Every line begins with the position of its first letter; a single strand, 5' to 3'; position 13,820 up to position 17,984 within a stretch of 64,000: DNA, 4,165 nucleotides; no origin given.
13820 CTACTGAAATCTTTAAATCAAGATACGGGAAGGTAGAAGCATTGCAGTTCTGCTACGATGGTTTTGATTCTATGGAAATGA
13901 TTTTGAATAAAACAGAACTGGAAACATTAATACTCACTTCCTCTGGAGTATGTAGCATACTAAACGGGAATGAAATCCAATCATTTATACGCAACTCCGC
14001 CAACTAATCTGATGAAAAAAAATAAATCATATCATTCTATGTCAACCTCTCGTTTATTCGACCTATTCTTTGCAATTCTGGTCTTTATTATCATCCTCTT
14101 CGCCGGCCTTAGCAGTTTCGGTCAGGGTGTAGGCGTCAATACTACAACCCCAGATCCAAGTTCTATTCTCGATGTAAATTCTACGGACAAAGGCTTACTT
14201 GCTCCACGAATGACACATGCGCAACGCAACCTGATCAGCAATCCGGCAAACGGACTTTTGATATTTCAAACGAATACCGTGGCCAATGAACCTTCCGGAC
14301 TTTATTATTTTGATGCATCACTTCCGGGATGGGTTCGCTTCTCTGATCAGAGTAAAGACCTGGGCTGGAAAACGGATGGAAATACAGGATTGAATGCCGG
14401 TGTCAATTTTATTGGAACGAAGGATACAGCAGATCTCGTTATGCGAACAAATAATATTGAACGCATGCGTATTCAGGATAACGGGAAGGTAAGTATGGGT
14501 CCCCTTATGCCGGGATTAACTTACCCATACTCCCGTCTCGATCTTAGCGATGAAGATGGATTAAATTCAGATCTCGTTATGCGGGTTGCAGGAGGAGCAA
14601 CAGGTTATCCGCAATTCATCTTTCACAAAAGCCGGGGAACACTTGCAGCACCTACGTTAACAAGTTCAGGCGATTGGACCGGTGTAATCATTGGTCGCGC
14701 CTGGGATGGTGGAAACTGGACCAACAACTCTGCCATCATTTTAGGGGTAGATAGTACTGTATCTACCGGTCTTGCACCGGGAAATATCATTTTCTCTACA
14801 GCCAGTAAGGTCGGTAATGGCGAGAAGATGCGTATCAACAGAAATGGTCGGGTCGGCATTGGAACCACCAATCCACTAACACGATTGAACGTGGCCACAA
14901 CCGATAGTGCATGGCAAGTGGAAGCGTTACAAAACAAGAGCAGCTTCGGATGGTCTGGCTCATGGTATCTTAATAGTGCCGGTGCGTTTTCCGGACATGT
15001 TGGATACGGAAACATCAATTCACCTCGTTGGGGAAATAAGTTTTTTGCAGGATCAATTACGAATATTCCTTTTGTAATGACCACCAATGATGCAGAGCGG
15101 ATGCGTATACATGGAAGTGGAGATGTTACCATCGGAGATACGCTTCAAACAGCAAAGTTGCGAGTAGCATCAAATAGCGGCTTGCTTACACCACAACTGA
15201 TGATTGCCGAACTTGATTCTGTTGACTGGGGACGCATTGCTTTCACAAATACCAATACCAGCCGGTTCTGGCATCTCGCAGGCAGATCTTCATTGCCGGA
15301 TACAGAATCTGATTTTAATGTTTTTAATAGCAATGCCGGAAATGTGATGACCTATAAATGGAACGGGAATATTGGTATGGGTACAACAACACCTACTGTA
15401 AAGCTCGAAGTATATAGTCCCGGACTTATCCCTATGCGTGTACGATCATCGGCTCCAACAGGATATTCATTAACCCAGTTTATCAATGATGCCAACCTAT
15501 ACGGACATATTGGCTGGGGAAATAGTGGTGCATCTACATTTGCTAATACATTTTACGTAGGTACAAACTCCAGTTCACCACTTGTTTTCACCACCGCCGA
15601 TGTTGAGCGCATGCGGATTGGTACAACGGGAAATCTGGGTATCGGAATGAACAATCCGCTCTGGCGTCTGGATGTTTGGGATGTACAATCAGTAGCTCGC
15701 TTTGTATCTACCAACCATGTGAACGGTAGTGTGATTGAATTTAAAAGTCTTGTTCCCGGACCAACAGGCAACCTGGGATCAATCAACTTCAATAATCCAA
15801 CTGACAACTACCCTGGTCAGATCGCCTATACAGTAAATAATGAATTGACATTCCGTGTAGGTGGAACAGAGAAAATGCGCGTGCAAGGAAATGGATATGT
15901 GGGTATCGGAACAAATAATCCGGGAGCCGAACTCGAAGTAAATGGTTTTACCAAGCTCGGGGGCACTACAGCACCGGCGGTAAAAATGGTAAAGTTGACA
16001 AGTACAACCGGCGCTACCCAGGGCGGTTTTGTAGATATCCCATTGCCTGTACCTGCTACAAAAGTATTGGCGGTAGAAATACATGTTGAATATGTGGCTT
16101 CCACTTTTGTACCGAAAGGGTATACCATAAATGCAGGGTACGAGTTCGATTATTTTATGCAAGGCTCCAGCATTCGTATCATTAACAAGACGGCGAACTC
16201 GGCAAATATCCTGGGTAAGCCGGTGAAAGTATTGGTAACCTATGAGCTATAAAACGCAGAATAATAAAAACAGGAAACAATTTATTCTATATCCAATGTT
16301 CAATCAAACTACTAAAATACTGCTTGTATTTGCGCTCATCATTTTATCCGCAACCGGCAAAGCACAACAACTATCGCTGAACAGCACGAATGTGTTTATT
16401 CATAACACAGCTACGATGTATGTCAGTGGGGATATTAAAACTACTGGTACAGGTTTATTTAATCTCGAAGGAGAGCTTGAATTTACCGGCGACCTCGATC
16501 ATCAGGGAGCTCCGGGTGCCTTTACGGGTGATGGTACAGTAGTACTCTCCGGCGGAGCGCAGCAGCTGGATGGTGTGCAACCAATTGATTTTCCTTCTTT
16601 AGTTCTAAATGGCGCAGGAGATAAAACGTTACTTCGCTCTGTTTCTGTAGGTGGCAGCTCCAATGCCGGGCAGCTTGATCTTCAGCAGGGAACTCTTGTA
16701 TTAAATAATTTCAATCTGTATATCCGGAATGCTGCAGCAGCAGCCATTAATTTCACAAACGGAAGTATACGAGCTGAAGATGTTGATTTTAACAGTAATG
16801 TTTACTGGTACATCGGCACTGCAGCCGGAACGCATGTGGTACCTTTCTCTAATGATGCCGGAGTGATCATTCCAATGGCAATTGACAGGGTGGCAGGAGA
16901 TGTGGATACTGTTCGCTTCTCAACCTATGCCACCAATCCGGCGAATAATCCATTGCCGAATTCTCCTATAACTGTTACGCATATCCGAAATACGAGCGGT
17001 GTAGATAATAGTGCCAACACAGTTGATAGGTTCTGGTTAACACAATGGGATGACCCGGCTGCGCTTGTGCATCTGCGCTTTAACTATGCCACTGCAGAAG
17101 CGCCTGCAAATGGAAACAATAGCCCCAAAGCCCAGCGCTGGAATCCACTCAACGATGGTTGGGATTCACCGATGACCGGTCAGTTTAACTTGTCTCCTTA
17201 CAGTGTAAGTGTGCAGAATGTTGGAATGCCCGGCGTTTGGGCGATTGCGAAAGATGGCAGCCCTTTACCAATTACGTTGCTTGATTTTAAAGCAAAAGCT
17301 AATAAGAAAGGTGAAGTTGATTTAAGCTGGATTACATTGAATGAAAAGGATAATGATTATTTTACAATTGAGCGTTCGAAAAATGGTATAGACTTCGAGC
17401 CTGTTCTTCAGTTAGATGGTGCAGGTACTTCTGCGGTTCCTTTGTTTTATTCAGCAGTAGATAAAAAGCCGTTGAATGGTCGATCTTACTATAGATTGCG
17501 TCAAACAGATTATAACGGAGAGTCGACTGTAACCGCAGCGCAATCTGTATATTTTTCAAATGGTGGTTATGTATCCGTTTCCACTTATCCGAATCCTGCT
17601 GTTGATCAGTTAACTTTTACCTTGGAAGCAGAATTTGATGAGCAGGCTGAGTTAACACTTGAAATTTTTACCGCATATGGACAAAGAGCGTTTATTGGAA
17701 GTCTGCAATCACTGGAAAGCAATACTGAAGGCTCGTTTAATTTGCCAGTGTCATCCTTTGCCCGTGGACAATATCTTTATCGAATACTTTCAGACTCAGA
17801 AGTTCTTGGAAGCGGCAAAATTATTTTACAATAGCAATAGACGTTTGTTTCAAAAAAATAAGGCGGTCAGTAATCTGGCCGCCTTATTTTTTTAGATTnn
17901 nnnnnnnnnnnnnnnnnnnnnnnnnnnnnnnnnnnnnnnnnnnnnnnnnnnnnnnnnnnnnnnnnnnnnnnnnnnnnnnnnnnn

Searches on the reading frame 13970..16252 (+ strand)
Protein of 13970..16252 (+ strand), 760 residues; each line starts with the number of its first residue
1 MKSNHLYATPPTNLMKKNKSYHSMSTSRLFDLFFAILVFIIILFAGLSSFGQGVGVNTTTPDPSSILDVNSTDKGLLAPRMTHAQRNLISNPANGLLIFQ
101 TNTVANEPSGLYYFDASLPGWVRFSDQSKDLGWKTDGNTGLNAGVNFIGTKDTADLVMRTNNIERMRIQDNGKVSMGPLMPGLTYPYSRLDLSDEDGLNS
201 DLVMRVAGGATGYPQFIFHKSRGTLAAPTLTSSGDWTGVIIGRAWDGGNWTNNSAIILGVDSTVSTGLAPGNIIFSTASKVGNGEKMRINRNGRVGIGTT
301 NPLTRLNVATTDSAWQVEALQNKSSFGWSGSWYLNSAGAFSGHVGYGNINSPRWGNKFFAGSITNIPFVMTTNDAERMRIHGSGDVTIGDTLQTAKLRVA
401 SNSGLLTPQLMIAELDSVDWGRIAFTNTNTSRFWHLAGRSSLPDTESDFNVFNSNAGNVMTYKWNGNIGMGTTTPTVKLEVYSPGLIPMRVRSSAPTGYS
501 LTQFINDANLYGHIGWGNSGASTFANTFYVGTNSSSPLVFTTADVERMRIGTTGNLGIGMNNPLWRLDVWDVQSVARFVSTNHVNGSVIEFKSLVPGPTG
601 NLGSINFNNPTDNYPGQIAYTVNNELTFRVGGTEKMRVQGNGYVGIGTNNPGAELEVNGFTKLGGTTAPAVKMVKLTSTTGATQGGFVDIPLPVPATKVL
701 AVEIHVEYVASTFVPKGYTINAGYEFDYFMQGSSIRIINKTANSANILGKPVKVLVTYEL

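Call 62: search_protein_families(library=pfam, proteins=[window:13970-16252:+], max_evalue=0.01)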
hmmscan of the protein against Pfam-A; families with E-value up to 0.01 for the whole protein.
window:13970-16252:+ (760 aa): 1 family
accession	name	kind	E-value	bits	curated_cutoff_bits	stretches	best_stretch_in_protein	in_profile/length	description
PF03903.18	Phage_T4_gp36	-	0.0033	17.9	26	1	384-476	2-87/131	Phage T4 tail fibre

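Call 85: search_protein_families(library=phrogs, proteins=[window:13970-16252:+], max_evalue=0.001)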
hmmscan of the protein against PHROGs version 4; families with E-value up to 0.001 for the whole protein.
window:13970-16252:+ (760 aa): 4 families
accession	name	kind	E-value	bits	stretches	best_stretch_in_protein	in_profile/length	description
phrog_9942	-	tail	2.1e-27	96.6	4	187-401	546-742/1178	tail fiber protein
phrog_18345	-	tail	4.5e-22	79.2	3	368-652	238-538/956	tail fiber protein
phrog_3018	-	head and packaging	3.1e-12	47.2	1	647-758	227-339/341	head decoration protein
phrog_9563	-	unknown function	0.00085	20.3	0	40-73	5-35/85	-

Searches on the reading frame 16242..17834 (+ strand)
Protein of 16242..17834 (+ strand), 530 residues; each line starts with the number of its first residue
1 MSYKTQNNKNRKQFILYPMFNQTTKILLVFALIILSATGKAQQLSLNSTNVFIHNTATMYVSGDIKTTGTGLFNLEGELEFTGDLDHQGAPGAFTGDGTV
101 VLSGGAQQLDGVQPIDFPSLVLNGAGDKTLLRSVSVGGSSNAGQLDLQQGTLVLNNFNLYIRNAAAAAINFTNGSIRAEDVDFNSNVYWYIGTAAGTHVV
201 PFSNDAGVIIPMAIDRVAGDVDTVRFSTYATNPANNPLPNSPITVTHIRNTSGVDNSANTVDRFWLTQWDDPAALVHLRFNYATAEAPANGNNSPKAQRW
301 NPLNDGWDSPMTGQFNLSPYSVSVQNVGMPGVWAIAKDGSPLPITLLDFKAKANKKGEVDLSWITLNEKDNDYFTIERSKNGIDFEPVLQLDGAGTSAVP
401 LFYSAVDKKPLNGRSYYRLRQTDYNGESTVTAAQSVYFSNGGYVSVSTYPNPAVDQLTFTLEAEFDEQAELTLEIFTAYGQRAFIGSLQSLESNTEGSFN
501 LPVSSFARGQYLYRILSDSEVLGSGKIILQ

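Call 62: search_protein_families(library=pfam, proteins=[window:16242-17834:+], max_evalue=0.01)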
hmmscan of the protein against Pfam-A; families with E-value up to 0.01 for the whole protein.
window:16242-17834:+ (530 aa): 1 family
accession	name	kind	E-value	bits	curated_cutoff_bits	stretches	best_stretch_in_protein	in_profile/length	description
PF18962.6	Por_Secre_tail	-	6.5e-07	30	27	1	449-522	2-69/75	Secretion system C-terminal sorting domain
